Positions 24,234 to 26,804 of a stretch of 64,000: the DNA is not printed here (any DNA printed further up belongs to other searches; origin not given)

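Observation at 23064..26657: STAND NTPase fused to two cytoplasmic copies of the adhesin-like 'head' module: a possible integrated decoy or sensor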

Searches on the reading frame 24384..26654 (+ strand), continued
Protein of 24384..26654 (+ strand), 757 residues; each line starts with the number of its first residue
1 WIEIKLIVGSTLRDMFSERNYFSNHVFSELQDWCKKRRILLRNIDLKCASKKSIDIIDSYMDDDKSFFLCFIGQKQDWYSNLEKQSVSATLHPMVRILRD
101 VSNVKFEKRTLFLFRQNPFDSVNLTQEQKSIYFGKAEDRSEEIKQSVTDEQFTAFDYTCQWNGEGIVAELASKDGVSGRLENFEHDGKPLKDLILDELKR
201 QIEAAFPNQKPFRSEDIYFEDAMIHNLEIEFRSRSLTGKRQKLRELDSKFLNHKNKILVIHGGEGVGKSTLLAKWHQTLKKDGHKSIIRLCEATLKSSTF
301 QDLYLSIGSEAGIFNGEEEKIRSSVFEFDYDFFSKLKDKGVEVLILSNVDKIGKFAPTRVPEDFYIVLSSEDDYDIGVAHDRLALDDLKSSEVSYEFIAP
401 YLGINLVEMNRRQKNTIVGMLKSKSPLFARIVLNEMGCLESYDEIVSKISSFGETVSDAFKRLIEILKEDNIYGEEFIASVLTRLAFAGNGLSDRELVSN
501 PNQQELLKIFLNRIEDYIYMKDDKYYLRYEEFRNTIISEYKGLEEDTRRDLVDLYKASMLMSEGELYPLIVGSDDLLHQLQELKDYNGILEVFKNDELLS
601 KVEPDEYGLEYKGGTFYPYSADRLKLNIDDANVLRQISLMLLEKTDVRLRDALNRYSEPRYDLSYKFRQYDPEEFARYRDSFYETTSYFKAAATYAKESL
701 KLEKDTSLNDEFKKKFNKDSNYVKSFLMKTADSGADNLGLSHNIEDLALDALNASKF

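Call 47: search_solved_structures(query=A1, max_evalue=1, show_alignments=3)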
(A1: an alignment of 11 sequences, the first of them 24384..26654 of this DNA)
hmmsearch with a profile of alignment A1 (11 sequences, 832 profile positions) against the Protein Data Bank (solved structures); distinct sequences matched with E-value up to 1: 105 (the best 60 are shown).
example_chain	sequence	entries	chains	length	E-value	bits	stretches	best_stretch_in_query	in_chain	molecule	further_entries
11gz_A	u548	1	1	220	1.2e-30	110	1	4-203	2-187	Telomerase protein component 1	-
1zu4_A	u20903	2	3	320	3e-08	35.9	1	262-406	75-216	ftsY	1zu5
5l3r_B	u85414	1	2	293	2.1e-06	29.8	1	234-396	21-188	Cell division protein FtsY homolog, chloroplastic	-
3b9q_A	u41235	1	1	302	2.2e-06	29.7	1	234-396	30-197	Chloroplast SRP receptor homolog, alpha subunit CPFTSY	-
8rix_A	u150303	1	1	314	2.5e-06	29.6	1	234-396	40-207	Cell division protein FtsY homolog, chloroplastic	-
2og2_A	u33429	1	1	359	3e-06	29.3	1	234-396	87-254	Putative signal recognition particle receptor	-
5l3s_B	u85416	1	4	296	6.1e-06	28.3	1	269-406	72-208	Signal recognition particle receptor FtsY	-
5l3w_A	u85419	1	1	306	6.7e-06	28.1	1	269-406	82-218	Signal recognition particle receptor FtsY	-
8yl6_C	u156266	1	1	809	1.1e-05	27.5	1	285-447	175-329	Probable disease resistance protein At5g66900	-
7jgr_G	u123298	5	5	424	2.6e-05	26.2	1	269-397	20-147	Cell division control protein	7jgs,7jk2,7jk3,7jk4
8rwv_F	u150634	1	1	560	6.6e-05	24.9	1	266-397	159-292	Cell division control protein 6 homolog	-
8s0e_G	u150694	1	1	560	6.6e-05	24.9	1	266-397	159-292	Cell division control protein 6 homolog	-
5l3r_A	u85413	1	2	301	9.8e-05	24.3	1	297-430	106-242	Signal recognition particle 54 kDa protein, chloroplastic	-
3dm5_A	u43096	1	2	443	0.00015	23.7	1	295-415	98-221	Signal recognition 54 kDa protein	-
4ak9_A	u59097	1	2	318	0.00023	23.1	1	233-397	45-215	CPFTSY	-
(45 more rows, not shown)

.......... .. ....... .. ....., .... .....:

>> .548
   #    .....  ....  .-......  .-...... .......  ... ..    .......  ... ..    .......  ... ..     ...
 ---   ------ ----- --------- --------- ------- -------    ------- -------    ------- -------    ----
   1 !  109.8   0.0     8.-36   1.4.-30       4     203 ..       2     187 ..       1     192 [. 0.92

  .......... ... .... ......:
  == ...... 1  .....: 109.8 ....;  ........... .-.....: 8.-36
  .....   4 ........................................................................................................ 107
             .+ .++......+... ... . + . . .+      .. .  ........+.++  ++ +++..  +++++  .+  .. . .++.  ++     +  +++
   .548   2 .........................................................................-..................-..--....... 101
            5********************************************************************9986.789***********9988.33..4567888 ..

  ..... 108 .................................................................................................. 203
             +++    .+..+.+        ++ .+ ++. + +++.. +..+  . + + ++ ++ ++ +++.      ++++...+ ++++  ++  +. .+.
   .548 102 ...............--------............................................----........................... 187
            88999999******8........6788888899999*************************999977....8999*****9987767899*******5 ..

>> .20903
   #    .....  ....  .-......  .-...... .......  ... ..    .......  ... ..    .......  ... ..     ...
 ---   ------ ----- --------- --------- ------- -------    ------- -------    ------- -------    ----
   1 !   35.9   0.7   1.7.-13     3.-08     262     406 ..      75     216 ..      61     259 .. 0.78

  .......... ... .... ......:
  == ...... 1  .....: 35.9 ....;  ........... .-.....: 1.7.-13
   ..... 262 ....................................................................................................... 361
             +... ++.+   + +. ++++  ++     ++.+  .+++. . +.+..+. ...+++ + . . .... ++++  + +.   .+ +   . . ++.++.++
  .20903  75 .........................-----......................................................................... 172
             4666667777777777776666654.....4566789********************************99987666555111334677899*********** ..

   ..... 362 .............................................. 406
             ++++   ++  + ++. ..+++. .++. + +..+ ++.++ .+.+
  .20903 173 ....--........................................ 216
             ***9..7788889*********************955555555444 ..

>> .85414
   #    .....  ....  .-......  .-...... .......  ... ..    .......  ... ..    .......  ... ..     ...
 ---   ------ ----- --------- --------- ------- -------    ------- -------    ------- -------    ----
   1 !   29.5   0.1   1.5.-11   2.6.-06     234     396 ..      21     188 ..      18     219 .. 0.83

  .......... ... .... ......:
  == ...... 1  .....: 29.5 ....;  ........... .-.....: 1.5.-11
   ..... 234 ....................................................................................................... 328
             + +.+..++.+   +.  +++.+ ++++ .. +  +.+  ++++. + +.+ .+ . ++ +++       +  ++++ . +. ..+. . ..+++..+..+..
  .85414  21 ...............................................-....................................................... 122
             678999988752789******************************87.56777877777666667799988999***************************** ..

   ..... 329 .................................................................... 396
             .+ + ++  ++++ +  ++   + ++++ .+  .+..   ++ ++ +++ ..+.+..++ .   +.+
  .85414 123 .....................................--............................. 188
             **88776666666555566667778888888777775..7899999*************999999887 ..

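Call 49: list_cluster_members(proteins=[P0045, P0001, P0002, P0194, P0195, P0003, P0004, P0048, window:23064-26654:+])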
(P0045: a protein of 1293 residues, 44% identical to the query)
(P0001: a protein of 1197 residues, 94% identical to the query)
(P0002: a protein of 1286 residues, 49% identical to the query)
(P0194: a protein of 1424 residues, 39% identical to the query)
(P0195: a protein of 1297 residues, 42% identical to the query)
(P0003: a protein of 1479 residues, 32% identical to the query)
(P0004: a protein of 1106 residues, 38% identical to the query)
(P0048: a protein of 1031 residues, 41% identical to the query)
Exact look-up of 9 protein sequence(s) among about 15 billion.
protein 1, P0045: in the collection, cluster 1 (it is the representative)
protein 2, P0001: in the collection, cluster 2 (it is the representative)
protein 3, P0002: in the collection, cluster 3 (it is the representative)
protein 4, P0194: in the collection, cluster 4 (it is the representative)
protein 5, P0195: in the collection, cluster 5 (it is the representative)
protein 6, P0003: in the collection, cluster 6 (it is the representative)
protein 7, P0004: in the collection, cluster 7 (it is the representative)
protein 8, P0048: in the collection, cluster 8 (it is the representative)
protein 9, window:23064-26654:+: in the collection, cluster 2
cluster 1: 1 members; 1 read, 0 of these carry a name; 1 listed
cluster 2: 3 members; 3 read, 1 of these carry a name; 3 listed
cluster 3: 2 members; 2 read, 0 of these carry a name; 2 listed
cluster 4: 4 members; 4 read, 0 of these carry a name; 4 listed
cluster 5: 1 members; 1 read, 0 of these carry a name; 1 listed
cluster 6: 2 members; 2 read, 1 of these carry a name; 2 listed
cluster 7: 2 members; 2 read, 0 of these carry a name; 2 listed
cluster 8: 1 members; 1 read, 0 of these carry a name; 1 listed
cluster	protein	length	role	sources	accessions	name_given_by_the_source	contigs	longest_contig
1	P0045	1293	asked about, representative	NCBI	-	-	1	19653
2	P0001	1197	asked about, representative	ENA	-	-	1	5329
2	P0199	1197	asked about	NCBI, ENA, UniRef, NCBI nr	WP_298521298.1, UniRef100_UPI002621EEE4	ATP-binding protein [uncultured Methanobrevibacter sp.] | ATP-binding protein n=1 Tax=uncultured Methanobrevibacter sp. TaxID=253161 ...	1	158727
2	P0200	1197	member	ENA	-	-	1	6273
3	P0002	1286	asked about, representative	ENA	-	-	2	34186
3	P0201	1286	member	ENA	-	-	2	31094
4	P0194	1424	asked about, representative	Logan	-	-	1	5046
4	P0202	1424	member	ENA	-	-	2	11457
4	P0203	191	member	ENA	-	-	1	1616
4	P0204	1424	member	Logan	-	-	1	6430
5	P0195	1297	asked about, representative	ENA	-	-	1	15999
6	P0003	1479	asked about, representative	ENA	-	-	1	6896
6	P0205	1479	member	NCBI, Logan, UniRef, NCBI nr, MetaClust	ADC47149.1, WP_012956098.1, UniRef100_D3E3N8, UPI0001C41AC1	adhesin-like protein [Methanobrevibacter ruminantium M1] | Adhesin-like protein n=1 Tax=Methanobrevibacter ruminantium (strain ATCC 35063 / DSM 1093 ... | DUF4062 domain-containing protein [Methanobrevibacter ruminantium]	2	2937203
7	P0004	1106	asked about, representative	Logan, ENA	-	-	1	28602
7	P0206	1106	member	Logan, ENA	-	-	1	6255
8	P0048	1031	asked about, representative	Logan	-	-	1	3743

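Call 51: find_encoding_contigs(protein=P0205, flank=10000, max_places=2)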
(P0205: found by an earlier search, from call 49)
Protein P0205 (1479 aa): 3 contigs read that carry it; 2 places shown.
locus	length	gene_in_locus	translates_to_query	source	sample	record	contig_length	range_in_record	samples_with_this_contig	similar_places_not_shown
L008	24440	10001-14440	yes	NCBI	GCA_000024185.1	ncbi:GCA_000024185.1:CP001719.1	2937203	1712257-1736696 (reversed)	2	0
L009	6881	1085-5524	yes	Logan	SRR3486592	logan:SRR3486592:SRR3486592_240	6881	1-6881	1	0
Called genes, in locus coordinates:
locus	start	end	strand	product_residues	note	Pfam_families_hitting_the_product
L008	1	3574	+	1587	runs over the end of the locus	PF13271:DUF4062 (weak), PF13401:AAA_22 (weak), PF24796:WDR55 (weak), PF25171:Beta-prop_WDR36-Utp21_1st, PF24817:WD40_WDHD1_1st, PF23381:Beta-prop_IFT122_1st (weak), PF24796:WDR55 (weak), PF25173:Beta-prop_WDR3_1st, +22 more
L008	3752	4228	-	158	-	-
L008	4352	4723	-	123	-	-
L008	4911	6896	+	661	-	-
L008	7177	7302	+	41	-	-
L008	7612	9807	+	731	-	PF00009:GTP_EFTU, PF22042:EF-G_D2, PF03144:GTP_EFTU_D2, PF14492:EFG_III, PF03764:EFG_IV, PF00679:EFG_C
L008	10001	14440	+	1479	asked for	PF13271:DUF4062, PF13401:AAA_22 (weak)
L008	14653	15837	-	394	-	PF01637:ATPase_2, PF13191:AAA_16 (weak), PF13401:AAA_22 (faint), PF13173:AAA_14 (faint)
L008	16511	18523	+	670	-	PF26675:DUF8224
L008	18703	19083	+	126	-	-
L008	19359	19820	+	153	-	PF01451:LMWPc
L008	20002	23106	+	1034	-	PF02985:HEAT (faint), PF13646:HEAT_2 (faint)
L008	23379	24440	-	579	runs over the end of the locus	PF13522:GATase_6, PF13537:GATase_7, PF01380:SIS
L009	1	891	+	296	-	?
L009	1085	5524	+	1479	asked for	PF13271:DUF4062, PF13401:AAA_22 (weak)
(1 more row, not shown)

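Call 71: find_encoding_contigs(protein=P0045, flank=10000, max_places=2)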
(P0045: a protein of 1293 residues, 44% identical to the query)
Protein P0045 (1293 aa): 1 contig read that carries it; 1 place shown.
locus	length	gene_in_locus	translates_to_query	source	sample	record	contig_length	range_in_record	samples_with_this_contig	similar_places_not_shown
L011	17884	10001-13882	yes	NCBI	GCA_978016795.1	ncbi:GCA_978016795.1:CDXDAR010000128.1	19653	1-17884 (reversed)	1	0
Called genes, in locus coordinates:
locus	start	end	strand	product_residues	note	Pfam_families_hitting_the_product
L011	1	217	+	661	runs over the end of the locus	?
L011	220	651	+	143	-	-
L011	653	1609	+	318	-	-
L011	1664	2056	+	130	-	PF00293:NUDIX, PF14815:NUDIX_4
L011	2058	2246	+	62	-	-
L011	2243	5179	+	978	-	PF09565:RE_NgoFVII (weak), PF13091:PLDc_2, PF04851:ResIII, PF00270:DEAD (weak), PF00271:Helicase_C, PF26350:DUF8090, PF11907:DUF3427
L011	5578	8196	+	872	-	PF05048:NosD (faint), PF02415:Chlam_PMP (faint), PF20585:Pectate_lyase_5, PF13229:Beta_helix (weak)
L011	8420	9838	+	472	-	PF13229:Beta_helix (faint), PF02415:Chlam_PMP (faint)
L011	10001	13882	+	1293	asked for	PF20585:Pectate_lyase_5 (faint)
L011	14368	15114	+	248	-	PF13229:Beta_helix (weak), PF02415:Chlam_PMP (faint)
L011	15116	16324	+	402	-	PF13229:Beta_helix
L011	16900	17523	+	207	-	PF03382:DUF285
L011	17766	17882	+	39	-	?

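Call 77: search_protein_families(library=phrogs, proteins=[window:24384-26654:+], max_evalue=0.01)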
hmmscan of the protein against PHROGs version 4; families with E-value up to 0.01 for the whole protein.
window:24384-26654:+ (757 aa): 1 family
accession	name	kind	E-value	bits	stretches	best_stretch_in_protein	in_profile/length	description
phrog_239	-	DNA, RNA and nucleotide metabolism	0.0051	16.8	1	201-294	304-398/801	DNA primase/helicase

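Call 90: search_protein_families(library=padloc, proteins=[P0205], max_evalue=0.001)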
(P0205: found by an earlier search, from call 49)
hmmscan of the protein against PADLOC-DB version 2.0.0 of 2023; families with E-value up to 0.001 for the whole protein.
P0205 (1479 aa): 0 families
